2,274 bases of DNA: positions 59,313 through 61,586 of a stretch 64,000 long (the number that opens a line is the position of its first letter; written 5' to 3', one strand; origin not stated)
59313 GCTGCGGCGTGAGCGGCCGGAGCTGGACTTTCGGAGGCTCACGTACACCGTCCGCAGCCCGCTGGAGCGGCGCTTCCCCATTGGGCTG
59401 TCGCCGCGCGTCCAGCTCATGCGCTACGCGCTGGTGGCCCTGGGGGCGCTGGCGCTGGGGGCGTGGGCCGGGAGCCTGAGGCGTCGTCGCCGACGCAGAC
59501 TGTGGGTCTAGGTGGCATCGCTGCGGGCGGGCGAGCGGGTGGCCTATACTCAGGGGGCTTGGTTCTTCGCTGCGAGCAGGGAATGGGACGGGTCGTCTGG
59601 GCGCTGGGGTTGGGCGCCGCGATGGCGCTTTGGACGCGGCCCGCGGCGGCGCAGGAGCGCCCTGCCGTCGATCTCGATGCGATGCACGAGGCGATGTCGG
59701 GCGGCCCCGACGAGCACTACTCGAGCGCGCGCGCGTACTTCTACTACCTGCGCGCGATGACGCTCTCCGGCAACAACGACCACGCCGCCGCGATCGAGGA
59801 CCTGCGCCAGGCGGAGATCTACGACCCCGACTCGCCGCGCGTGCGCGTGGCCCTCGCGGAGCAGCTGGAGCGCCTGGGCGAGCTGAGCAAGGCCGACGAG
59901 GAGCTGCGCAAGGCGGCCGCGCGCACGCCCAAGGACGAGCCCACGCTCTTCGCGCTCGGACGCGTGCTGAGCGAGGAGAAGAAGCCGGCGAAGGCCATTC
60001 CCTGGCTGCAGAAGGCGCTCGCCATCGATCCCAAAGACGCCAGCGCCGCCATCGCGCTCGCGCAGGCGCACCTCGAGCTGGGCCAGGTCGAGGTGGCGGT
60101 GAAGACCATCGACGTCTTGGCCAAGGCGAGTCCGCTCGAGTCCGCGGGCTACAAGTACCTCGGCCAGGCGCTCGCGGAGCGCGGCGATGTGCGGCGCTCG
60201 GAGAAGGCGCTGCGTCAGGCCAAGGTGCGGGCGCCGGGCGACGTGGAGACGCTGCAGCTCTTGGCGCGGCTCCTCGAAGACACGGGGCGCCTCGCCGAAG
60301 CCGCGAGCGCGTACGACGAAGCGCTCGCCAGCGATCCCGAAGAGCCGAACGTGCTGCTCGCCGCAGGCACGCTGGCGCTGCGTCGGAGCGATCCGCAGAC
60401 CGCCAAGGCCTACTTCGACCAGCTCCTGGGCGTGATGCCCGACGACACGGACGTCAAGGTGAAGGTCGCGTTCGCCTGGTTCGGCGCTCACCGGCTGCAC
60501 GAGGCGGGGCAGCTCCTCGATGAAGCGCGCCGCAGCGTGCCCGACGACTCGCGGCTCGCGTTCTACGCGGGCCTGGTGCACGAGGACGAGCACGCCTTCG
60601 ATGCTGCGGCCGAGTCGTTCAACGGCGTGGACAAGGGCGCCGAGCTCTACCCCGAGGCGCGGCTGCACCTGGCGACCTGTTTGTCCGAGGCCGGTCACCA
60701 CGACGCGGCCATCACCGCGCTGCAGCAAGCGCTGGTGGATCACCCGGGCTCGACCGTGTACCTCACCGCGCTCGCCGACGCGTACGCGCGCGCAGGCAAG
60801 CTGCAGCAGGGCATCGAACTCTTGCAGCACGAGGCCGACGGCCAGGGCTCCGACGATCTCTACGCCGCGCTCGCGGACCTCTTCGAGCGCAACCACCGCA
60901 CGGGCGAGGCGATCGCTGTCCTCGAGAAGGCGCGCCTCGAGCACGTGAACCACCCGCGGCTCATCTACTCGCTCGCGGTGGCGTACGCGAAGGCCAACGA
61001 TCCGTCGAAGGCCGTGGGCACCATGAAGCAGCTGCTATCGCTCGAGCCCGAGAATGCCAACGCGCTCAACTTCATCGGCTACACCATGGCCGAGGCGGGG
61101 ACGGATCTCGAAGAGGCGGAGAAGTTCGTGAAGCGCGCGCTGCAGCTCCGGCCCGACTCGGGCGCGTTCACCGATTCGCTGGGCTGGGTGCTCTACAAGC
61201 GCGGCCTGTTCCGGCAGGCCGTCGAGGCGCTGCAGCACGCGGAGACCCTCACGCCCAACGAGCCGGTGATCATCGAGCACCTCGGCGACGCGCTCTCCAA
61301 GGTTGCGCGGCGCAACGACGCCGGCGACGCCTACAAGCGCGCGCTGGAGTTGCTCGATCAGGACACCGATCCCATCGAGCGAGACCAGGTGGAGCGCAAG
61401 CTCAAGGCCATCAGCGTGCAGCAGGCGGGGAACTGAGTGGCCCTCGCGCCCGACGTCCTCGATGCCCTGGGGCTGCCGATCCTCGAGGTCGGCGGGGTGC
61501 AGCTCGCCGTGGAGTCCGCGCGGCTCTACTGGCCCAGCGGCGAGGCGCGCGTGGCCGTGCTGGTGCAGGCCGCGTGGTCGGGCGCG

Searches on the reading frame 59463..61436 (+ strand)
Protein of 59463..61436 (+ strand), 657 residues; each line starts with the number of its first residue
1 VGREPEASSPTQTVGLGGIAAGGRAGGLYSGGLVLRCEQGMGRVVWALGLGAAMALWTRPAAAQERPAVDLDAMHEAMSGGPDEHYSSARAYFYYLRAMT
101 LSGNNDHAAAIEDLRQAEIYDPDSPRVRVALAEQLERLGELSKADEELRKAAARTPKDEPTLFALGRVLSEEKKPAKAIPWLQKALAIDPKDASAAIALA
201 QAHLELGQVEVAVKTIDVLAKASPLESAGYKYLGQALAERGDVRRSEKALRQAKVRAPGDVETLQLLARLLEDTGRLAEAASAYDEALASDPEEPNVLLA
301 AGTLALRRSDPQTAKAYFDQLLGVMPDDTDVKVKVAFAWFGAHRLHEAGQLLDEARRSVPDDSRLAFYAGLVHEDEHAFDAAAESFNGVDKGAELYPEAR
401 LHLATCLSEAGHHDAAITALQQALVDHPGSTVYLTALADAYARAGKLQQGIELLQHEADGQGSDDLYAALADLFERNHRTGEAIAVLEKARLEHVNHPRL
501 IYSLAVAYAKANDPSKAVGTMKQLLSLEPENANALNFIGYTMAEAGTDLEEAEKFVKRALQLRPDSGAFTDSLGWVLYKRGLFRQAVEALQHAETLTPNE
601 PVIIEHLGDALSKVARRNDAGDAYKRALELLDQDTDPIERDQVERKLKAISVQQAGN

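Call 25: search_protein_families(library=pfam, proteins=[window:59463-61436:+], max_evalue=0.001)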
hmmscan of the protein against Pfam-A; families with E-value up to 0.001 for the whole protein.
window:59463-61436:+ (657 aa): 29 families (the best 25 are shown)
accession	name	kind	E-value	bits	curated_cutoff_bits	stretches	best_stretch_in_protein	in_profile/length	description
PF14559.12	TPR_19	-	3.7e-45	152.5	25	6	171-226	3-58/68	Tetratricopeptide repeat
PF07719.23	TPR_2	-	3.2e-42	139.6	27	2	162-192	4-34/34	Tetratricopeptide repeat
PF13428.12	TPR_14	-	1.6e-38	127.6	23.5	4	262-303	2-43/44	Tetratricopeptide repeat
PF13432.12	TPR_16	-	1.5e-35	121.7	32.7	5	267-322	3-58/65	Tetratricopeptide repeat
PF13181.12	TPR_8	-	2.9e-32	108.5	25.7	0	162-192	4-34/34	Tetratricopeptide repeat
PF13431.12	TPR_17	-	1.8e-31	106.1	24.4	0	182-210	2-30/34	Tetratricopeptide repeat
PF13176.12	TPR_7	-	5.2e-24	82.7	27.9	0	263-294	1-34/36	Tetratricopeptide repeat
PF00515.34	TPR_1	-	4.3e-23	80.5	27.8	0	162-192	4-34/34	Tetratricopeptide repeat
PF12895.13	ANAPC3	-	4.5e-23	81.8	27.2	1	150-216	14-79/82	Anaphase-promoting complex, cyclosome, subunit 3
PF13414.12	TPR_11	-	3.8e-19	68.5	26.8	1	174-207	9-42/42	TPR repeat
PF23914.1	TPR_CcmH_CycH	-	3.6e-18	66.3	42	2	242-363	31-155/158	Cytochrome c-type biogenesis protein H TPR domain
PF13424.12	TPR_12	-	4.2e-18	65.7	30.1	1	128-190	6-76/77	Tetratricopeptide repeat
PF25064.1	ARM_TT21_5th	-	2.4e-16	60.5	27.8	1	294-398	2-107/117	TT21 fifth ARM repeats domain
PF13174.12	TPR_6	-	5.3e-16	58.5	26.3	0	398-430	1-33/33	Tetratricopeptide repeat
PF13371.12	TPR_9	-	1.4e-15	57.5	35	0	548-601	10-63/73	Tetratricopeptide repeat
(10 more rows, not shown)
